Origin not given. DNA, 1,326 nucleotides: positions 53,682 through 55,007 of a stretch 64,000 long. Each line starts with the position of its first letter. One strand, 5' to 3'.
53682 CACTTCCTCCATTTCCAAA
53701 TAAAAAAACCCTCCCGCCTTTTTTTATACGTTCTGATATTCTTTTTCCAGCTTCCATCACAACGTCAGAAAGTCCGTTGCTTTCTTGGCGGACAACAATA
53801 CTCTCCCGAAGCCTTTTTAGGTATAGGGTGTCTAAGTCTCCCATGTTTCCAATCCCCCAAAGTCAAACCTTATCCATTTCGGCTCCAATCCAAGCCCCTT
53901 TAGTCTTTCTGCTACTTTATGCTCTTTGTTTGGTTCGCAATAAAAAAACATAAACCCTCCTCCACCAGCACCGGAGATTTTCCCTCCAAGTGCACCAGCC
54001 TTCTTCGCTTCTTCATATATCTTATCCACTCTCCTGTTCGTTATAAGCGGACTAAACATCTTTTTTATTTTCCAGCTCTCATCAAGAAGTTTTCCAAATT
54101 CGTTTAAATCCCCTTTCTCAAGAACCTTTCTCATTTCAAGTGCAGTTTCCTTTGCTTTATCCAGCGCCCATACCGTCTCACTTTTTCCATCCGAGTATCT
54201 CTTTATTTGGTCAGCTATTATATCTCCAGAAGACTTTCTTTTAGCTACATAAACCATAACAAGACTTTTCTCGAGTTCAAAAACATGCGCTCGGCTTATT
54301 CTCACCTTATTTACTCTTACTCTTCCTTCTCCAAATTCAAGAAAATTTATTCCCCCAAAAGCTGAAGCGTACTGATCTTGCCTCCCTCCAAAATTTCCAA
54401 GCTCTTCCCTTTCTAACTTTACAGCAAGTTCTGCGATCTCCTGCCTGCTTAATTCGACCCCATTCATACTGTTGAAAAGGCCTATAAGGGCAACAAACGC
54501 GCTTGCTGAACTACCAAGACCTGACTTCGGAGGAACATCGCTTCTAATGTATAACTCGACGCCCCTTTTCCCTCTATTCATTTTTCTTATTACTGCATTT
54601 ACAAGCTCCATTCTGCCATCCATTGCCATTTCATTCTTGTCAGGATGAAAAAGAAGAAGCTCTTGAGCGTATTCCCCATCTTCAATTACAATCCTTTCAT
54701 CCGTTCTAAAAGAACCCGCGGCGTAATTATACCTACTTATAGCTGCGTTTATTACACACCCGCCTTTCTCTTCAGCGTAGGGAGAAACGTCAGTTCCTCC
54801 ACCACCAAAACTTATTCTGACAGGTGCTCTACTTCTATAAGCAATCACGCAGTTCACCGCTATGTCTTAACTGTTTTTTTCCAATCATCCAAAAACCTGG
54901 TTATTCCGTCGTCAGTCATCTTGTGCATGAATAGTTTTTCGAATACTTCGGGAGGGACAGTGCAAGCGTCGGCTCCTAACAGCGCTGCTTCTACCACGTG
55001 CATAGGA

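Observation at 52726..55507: Self-sufficient archaeal heptose operon: transaldolase recruited in front of hddA-gmhA-gmhB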

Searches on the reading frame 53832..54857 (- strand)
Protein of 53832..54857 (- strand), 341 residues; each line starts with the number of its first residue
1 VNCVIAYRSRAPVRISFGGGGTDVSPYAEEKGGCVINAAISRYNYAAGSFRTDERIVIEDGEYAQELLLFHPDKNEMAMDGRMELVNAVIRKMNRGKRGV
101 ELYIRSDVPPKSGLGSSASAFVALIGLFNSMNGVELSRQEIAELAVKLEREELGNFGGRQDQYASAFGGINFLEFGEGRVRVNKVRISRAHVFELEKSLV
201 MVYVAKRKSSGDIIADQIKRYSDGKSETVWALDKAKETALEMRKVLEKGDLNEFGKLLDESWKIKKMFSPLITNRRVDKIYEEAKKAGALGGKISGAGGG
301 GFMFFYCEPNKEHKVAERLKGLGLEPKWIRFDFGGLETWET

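Call 3: search_protein_families(library=ncbifam, proteins=[window:53832-54857:-], max_evalue=0.00001)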
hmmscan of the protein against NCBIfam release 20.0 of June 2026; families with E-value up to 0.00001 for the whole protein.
window:53832-54857:- (341 aa): 13 families
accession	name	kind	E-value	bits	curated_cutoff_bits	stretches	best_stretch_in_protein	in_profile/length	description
NF049969.1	GlMnHpPKinHddA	equivalog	1.6e-70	238.3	600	1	8-339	4-336/338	D-glycero-D-manno-heptose 7-phosphate kinase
NF009948.0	PRK13412.1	equivalog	9.5e-37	126.2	721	1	97-307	724-935/974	bifunctional fucokinase/fucose-1-phosphate guanylyltransferase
TIGR00549.1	mevalon_kin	equivalog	2.5e-29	102.6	163.05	1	35-304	19-274/276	mevalonate kinase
NF003036.0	PRK03926.1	equivalog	1.2e-26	93.5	403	1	82-321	56-281/302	mevalonate kinase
NF003006.0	PRK03817.1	equivalog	5.9e-22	78.1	443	2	8-168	3-156/352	galactokinase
NF003705.0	PRK05322.1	equivalog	2.3e-17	62.8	385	1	12-168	25-181/388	galactokinase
NF001816.0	PRK00555.1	equivalog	5.1e-16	58.6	509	2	91-169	83-161/363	galactokinase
NF003472.0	PRK05101.1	equivalog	3.6e-15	55.8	499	1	10-169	24-182/382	galactokinase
TIGR00131.1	gal_kin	equivalog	3.3e-14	52.6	226.65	1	33-171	38-182/388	galactokinase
NF002288.1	PRK01212.1-4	equivalog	2.5e-13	49.7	194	1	84-318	58-277/303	homoserine kinase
TIGR00191.1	thrB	equivalog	1.3e-12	47.1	168.25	1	86-172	67-146/304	homoserine kinase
TIGR01920.1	Shik_kin_archae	equivalog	4.8e-11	42.5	126.85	1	32-172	4-143/266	shikimate kinase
NF002870.0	PRK03188.1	equivalog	1.1e-06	27.5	286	0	233-324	202-288/310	4-(cytidine 5'-diphospho)-2-C-methyl-D-erythritol kinase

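Call 4: search_protein_families(library=pfam, proteins=[window:53832-54857:-], max_evalue=0.00001)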
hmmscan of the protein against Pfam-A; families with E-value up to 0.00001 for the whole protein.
window:53832-54857:- (341 aa): 3 families
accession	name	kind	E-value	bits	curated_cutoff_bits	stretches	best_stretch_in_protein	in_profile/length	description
PF00288.32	GHMP_kinases_N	-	1.2e-21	77.1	22.3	1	85-169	2-87/87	GHMP kinases N terminal domain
PF08544.19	GHMP_kinases_C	-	5.4e-15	56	21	1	242-320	1-80/85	GHMP kinases C terminal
PF22700.2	MVD-like_N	-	9.6e-07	29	27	1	49-145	32-128/157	Diphosphomevalonate decarboxylase-like N-terminal domain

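Call 12: find_homologous_proteins(query=window:53832-54848:-, max_evalue=1e-20)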
Query window:53832-54848:- (338 aa): 7988 proteins with E <= 1e-20 among 8000 candidates; the best 120 are listed.
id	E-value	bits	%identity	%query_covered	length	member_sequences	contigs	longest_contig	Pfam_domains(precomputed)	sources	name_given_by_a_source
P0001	4.4e-220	747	100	100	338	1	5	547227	PF00288.33,PF08544.19,PF22700.3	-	-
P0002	1.3e-151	523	69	99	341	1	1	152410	PF00288.33,PF08544.19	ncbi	-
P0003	3.2e-120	419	57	99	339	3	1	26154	PF00288.33,PF08544.19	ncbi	-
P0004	2.5e-119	416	57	99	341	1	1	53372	PF00288.33,PF08544.19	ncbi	-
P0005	3.2e-115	403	55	99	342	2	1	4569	PF00288.33,PF08544.19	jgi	-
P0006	1.4e-112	394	55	99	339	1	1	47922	PF00288.33,PF08544.19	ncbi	ncbi:GHMP kinase [Candidatus Aenigmatarchaeota archaeon]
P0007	4.6e-110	386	56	99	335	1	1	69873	PF00288.33,PF08544.19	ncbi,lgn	ncbi:MAG: GHMP kinase [archaeon]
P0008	1.1e-109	385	55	99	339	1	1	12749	PF00288.33,PF08544.19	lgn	-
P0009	2.3e-109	384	51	99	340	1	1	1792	PF00288.33,PF08544.19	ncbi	-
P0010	3.9e-109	383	52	99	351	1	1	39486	PF00288.33,PF08544.19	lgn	-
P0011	5.9e-109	382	53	99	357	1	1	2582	PF00288.33,PF08544.19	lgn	-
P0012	1.3e-108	381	54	100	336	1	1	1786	PF00288.33,PF08544.19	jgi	-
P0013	2.0e-108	381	52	99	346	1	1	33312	PF00288.33,PF08544.19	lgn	-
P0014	2.2e-108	380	53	99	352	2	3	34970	PF00288.33,PF08544.19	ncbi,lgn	ncbi:MAG: GHMP kinase [Candidatus Aenigmatarchaeota archaeon]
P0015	9.6e-108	378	54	97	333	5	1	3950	PF00288.33,PF08544.19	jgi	-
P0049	1.0e-104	368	67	75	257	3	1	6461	PF00288.33,PF08544.19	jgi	-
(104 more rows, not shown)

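Call 14: find_related_loci(query=A1, collection=genome_contigs, flank=10000)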
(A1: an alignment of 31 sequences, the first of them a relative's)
Query A1 (338 aa) in genome_contigs; peptide patterns used: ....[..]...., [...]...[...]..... (x = any residue, [..] = any of these).
600 stretches matched a pattern (row limit reached: there are more); 588 encode a relative of the query (tblastn E <= 1e-3); the best 80 are kept; 80 distinct loci.
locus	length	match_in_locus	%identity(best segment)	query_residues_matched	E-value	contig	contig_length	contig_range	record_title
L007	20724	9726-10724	52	5-338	1e-108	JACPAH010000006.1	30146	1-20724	MAG: Candidatus Aenigmatarchaeota archaeon isolate NC_groundwater_226_Ag_S-0.2um_50_12 S5_GD2017_2_S2_scaffold_917, whol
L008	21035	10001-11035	52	5-338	4e-105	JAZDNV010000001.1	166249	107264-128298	MAG: Candidatus Aenigmatarchaeota archaeon isolate MEGAHIT-group-0.728 k141_5326045, whole genome shotgun sequence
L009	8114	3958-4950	52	5-337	3e-103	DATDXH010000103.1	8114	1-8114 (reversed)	MAG TPA_asm: archaeon isolate SMAG_U8133 k141_236268, whole genome shotgun sequence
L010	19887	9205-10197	53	5-337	1e-101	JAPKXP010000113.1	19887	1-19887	MAG: Candidatus Altiarchaeota archaeon isolate LacPavin_0920_SED5_MAG_52_7 LacPavin_0920_SED5_scaffold_2155992, whole ge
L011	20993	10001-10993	50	5-337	2e-95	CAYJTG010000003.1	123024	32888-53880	MAG TPA_asm: uncultured archaeon isolate ERP125453_co1_24 genome assembly, contig: NODE_56_length_123024_cov_19.469785,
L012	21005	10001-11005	52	2-337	1e-94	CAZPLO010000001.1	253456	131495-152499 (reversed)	MAG TPA_asm: uncultured archaeon isolate binchicken_co17_325 genome assembly, contig: NODE_56_length_253456_cov_7.846713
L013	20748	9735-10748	49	2-338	3e-92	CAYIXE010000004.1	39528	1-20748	MAG TPA_asm: uncultured Gammaproteobacteria bacterium isolate ERP119705_co7_214 genome assembly, contig: NODE_790_length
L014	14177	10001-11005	50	5-338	6e-92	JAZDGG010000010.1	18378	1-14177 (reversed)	MAG: bacterium isolate MEGAHIT-group-0.240 k141_13947653, whole genome shotgun sequence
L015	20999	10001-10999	49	1-336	4e-91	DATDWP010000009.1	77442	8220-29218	MAG TPA_asm: archaeon isolate SMAG_U8115 k141_1249389, whole genome shotgun sequence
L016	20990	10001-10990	49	5-337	3e-89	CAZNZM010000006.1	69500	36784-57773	MAG TPA_asm: uncultured archaeon isolate binchicken_co107_421 genome assembly, contig: NODE_982_length_69500_cov_7.73129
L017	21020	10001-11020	45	1-338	9e-87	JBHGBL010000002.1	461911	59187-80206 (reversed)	MAG: Vicinamibacterales bacterium isolate SBS.BIN.101 SBSBIN101_contig_2, whole genome shotgun sequence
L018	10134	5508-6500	47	5-336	8e-86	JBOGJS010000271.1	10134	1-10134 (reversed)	MAG: Terriglobia bacterium isolate TC-S_metawrap_bin.80 k127_4202101, whole genome shotgun sequence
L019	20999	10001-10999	46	5-338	5e-85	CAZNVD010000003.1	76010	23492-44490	MAG TPA_asm: uncultured Methanosarcinales archaeon isolate SRP178908_co2_210 genome assembly, contig: NODE_61_length_760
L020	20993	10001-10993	49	2-337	3e-83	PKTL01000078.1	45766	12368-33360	MAG: Candidatus Woesearchaeota archaeon isolate BM511 sc_413, whole genome shotgun sequence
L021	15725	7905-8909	45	1-336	2e-83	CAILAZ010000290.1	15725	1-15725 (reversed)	MAG: uncultured Acidobacteria bacterium isolate G1coas_bin-1745 genome assembly, contig: bin-1745:290/351, whole genome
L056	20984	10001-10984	42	5-336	8e-78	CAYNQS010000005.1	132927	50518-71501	MAG TPA_asm: uncultured Candidatus Bathyarchaeia archaeon isolate SRP323688_co1_271 genome assembly, contig: NODE_249_le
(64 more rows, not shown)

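Call 16: find_encoding_contigs(protein=P0002, flank=10000, max_places=3)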
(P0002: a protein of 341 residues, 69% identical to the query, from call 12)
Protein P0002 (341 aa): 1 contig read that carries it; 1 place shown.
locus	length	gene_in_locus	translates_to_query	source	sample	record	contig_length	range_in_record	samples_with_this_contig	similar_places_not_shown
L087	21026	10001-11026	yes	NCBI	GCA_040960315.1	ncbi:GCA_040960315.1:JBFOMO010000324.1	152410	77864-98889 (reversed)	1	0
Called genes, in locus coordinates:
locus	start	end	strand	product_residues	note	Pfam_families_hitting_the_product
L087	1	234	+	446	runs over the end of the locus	PF00368:HMG-CoA_red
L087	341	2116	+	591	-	-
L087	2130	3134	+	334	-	PF00953:Glycos_transf_4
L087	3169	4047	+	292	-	PF01073:3Beta_HSD, PF01370:Epimerase, PF02719:Polysacc_synt_2, PF04321:RmlD_sub_bind, PF05368:NmrA (faint), PF13460:NAD_binding_10, PF16363:GDP_Man_Dehyd, PF07993:NAD_binding_4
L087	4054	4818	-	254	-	PF00483:NTP_transferase, PF12804:NTP_transf_3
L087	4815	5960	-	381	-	PF02350:Epimerase_2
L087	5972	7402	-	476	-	PF02878:PGM_PMM_I, PF02879:PGM_PMM_II, PF02880:PGM_PMM_III, PF00408:PGM_PMM_IV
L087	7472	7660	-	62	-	-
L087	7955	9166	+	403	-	PF13439:Glyco_transf_4, PF13579:Glyco_trans_4_4, PF00534:Glycos_transf_1, PF13692:Glyco_trans_1_4, PF13524:Glyco_trans_1_2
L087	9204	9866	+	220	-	PF00923:TAL_FSA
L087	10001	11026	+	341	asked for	PF00288:GHMP_kinases_N, PF08544:GHMP_kinases_C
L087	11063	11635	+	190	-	PF13580:SIS_2, PF01380:SIS (weak)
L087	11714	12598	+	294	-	PF13419:HAD_2 (faint), PF08645:PNK3P (weak), PF13242:Hydrolase_like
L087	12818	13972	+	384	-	PF00534:Glycos_transf_1, PF13692:Glyco_trans_1_4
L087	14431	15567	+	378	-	PF01555:N6_N4_Mtase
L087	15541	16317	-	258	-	PF06300:Tsp45I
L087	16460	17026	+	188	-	-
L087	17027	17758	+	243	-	-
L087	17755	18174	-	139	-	PF10000:ACT_3, PF13840:ACT_7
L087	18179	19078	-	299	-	PF00892:EamA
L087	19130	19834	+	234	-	PF01209:Ubie_methyltran (weak), PF13489:Methyltransf_23, PF07021:MetW (weak), PF08241:Methyltransf_11, PF08242:Methyltransf_12, PF13649:Methyltransf_25, PF13847:Methyltransf_31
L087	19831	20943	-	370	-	PF13439:Glyco_transf_4, PF20706:GT4-conflict (weak), PF00534:Glycos_transf_1, PF13692:Glyco_trans_1_4, PF13524:Glyco_trans_1_2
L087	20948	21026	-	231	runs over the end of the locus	PF07021:MetW, PF13489:Methyltransf_23, PF13847:Methyltransf_31, PF08241:Methyltransf_11, PF13649:Methyltransf_25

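Call 17: find_encoding_contigs(protein=P0003, flank=10000, max_places=3)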
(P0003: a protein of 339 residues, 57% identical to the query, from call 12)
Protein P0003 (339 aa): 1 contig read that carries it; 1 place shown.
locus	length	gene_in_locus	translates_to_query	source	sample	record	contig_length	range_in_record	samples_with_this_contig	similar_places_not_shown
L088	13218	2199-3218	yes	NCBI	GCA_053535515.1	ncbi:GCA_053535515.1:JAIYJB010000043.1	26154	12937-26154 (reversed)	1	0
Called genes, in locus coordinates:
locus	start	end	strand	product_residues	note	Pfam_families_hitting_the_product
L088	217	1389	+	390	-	PF13439:Glyco_transf_4, PF13579:Glyco_trans_4_4, PF00534:Glycos_transf_1, PF13692:Glyco_trans_1_4, PF13524:Glyco_trans_1_2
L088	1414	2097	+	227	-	PF00923:TAL_FSA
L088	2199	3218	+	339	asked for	PF00288:GHMP_kinases_N, PF08544:GHMP_kinases_C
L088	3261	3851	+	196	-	PF13580:SIS_2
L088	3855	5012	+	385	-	PF13439:Glyco_transf_4 (weak), PF00534:Glycos_transf_1, PF13692:Glyco_trans_1_4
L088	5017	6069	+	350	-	PF03706:LPG_synthase_TM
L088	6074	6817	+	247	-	PF00535:Glycos_transf_2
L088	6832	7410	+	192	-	-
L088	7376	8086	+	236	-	PF00702:Hydrolase, PF13419:HAD_2, PF13242:Hydrolase_like (weak)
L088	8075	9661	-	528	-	PF00483:NTP_transferase (weak), PF12804:NTP_transf_3, PF00483:NTP_transferase, PF12804:NTP_transf_3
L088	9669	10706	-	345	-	PF00596:Aldolase_II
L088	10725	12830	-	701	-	PF00485:PRK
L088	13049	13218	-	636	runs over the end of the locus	PF13231:PMT_2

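Call 18: find_encoding_contigs(protein=P0004, flank=10000, max_places=3)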
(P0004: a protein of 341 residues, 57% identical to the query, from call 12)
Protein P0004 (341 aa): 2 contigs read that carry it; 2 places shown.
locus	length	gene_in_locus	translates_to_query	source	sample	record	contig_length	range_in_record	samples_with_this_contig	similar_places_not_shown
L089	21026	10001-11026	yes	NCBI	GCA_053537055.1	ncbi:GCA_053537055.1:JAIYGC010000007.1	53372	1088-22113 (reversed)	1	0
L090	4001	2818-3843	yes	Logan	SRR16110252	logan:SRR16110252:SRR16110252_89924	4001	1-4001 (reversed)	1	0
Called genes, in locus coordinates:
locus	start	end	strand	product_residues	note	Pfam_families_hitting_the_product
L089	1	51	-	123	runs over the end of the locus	-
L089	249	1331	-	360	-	PF00579:tRNA-synt_1b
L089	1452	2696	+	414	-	PF00753:Lactamase_B, PF23023:Anti-Pycsar_Apyc1, PF12706:Lactamase_B_2, PF10996:Beta-Casp, PF07521:RMMBL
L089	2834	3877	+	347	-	PF01137:RTC, PF05189:RTC_insert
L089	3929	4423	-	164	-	-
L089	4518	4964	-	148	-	-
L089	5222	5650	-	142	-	-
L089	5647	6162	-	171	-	PF01909:NTP_transf_2 (weak), PF18765:Polbeta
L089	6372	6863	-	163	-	PF00011:HSP20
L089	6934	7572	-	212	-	PF00753:Lactamase_B, PF23023:Anti-Pycsar_Apyc1 (faint), PF19583:ODP (weak)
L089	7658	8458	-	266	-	PF10977:DUF2797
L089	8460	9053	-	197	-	-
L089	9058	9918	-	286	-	PF00483:NTP_transferase, PF12804:NTP_transf_3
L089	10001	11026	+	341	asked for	PF00288:GHMP_kinases_N, PF08544:GHMP_kinases_C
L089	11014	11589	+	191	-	PF13580:SIS_2, PF01380:SIS (weak)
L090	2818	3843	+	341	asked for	PF00288:GHMP_kinases_N, PF08544:GHMP_kinases_C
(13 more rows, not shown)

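Call 47: search_solved_structures(query=window:53832-54848:-, max_evalue=0.00001, show_alignments=1)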
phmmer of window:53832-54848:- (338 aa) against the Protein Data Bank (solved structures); distinct sequences matched with E-value up to 0.00001: 19.
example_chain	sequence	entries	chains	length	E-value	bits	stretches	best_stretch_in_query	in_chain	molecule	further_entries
3k85_A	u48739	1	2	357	4e-63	216.8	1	3-320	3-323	D-glycero-D-manno-heptose 1-phosphate kinase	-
4usm_A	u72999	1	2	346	2.2e-60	207.8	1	4-316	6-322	PUTATIVE SUGAR KINASE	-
4usk_A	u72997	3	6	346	6.2e-60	206.3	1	4-316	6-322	PUTATIVE SUGAR KINASE | SUGAR KINASE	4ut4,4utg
4n3o_A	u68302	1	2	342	1.5e-55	191.9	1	4-318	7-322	Putative D-glycero-D-manno-heptose 7-phosphate kinase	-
9iip_A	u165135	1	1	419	4.5e-24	88.5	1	95-305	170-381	L-fucokinase/L-fucose-1-P guanylyltransferase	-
5yys_A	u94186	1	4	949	5.7e-23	84.8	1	95-305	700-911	L-fucokinase, L-fucose-1-P guanylyltransferase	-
9iit_A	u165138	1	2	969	6.1e-23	84.7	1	95-305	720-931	L-fucokinase/L-fucose-1-P guanylyltransferase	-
6mde_A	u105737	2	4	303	5.9e-20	74.9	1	82-320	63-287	Mevalonate kinase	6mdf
4hac_A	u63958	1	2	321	7.3e-20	74.6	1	82-320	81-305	Mevalonate kinase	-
1vis_A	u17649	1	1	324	4.9e-13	52.2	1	93-316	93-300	Mevalonate kinase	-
1kkh_A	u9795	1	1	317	4.9e-13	52.2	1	93-316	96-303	Mevalonate Kinase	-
1pie_A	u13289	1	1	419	4e-12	49.2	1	22-168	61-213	Galactokinase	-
2hfs_A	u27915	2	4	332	5.8e-11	45.3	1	90-319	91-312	Mevalonate kinase, putative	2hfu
8teb_A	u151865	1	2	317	3.5e-10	42.8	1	94-316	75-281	Mevalonate kinase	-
1s4e_A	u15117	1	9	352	1.6e-09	40.6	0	235-312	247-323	Galactokinase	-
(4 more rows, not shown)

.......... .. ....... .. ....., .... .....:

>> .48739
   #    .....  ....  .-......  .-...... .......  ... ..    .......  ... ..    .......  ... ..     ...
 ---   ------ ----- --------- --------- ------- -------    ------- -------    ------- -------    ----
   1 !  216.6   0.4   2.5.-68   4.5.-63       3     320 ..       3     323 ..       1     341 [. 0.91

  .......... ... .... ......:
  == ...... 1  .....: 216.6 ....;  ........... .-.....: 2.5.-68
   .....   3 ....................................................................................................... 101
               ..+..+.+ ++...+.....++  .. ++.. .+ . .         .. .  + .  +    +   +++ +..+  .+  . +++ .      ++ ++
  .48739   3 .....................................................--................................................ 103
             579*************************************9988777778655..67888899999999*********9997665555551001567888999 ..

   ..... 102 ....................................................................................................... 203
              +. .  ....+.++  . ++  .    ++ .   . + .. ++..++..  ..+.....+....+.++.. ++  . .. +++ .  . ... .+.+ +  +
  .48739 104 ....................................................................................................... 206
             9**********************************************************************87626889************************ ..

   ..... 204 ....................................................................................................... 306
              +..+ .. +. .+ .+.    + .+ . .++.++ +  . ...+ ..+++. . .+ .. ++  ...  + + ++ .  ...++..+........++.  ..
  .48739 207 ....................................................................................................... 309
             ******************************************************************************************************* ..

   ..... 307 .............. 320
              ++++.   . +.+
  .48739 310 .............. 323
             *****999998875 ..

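Call 52: search_protein_families(library=pfam, proteins=[L056:4162-5433:+, L056:5640-6644:+, L056:6637-7464:+, L056:7478-8134:+, L056:8128-9105:+, L056:12158-13132:+, L056:13110-13841:+, L056:13866-15410:+, L056:15474-16376:+], max_evalue=0.00001)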
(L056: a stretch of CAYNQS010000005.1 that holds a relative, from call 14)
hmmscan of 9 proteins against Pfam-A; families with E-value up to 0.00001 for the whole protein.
L056:4162-5433:+ (423 aa): 5 families
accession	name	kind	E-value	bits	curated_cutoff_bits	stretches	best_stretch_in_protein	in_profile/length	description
PF13641.12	Glyco_tranf_2_3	-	1.1e-38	134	27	1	55-282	1-230/230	Glycosyltransferase like family 2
PF13632.12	Glyco_trans_2_3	-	3e-29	102.7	27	1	143-347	3-183/198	Glycosyl transferase family group 2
PF00535.33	Glycos_transf_2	-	1.7e-25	90.4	23.3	1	58-185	1-126/168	Glycosyl transferase family 2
PF13506.12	Glyco_transf_21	-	7.3e-13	48.8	21.7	1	126-280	18-173/174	Glycosyl transferase family 21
PF10111.15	Glyco_tranf_2_2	-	1.5e-06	28.3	27.3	1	58-281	1-233/276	Glycosyltransferase like family 2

L056:5640-6644:+ (334 aa): 1 family
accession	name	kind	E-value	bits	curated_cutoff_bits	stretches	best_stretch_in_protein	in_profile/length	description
PF00294.29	PfkB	-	9.3e-35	120.8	25.8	1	19-314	4-297/302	pfkB family carbohydrate kinase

L056:6637-7464:+ (275 aa): 3 families
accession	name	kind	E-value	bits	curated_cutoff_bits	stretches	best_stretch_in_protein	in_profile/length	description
PF00456.26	Transketolase_N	-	1.5e-57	195.5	22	1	14-260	4-261/334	Transketolase, thiamine diphosphate binding domain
PF13292.11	DXP_synthase_N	-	5.3e-13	49.3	21.2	1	9-183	15-172/274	1-deoxy-D-xylulose-5-phosphate synthase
PF00676.26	E1_dh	-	6e-08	32.4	22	1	118-229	98-208/300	Dehydrogenase E1 component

L056:7478-8134:+ (218 aa): 1 family
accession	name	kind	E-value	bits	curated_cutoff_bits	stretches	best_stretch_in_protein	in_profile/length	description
PF00834.25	Ribul_P_3_epim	-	9.4e-70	234.5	21.1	1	3-201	1-198/198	Ribulose-phosphate 3 epimerase family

L056:8128-9105:+ (325 aa): 3 families
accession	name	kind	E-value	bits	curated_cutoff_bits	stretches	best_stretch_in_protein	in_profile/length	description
PF02779.29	Transket_pyr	-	3.9e-47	160.6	27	1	22-185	4-173/174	Transketolase, pyrimidine binding domain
PF02780.25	Transketolase_C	-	6.7e-31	107.2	25.9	1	197-317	1-124/124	Transketolase, C-terminal domain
PF22613.1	Transketolase_C_1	-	3.2e-06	27.8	27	0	204-313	10-113/113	Transketolase-like TK C-terminal domain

L056:12158-13132:+ (324 aa): 5 families
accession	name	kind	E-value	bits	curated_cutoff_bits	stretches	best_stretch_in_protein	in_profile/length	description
PF16363.11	GDP_Man_Dehyd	-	1.6e-81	274.8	27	1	5-306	1-330/332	GDP-mannose 4,6 dehydratase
PF01370.27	Epimerase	-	5.2e-58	196.7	20.9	1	5-243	2-240/240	NAD dependent epimerase/dehydratase family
PF04321.23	RmlD_sub_bind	-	3e-13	49.9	27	1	5-152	4-131/287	RmlD substrate binding domain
PF02719.21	Polysacc_synt_2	-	1.9e-11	44.2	20.2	1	5-119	2-127/293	Polysaccharide biosynthesis protein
PF01073.25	3Beta_HSD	-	2.4e-10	40.3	22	1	5-126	1-122/280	3-beta hydroxysteroid dehydrogenase/isomerase family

L056:13110-13841:+ (243 aa): 2 families
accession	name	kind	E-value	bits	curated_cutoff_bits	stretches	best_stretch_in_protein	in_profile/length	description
PF00535.33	Glycos_transf_2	-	7.3e-26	91.5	23.3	1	12-171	1-164/168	Glycosyl transferase family 2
PF13641.12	Glyco_tranf_2_3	-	1.6e-07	32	27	1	11-112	3-111/230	Glycosyltransferase like family 2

L056:13866-15410:+ (514 aa): 0 families

L056:15474-16376:+ (300 aa): 6 families
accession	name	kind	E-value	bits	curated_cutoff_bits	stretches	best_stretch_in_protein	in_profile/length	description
PF08241.18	Methyltransf_11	-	7.7e-15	55.7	21.2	1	102-200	1-95/95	Methyltransferase domain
PF13649.12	Methyltransf_25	-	1.6e-11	45.2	27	1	102-196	2-97/97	Methyltransferase domain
PF08242.18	Methyltransf_12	-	4.8e-09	37.3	30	1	102-198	1-98/98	Methyltransferase domain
PF13489.12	Methyltransf_23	-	2.1e-08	34.5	27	1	90-252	15-161/164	Methyltransferase domain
PF13847.12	Methyltransf_31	-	2.7e-07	30.8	27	1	101-213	7-122/145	Methyltransferase domain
PF01209.24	Ubie_methyltran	-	2.7e-06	27.3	20.1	1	98-202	48-153/233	ubiE/COQ5 methyltransferase family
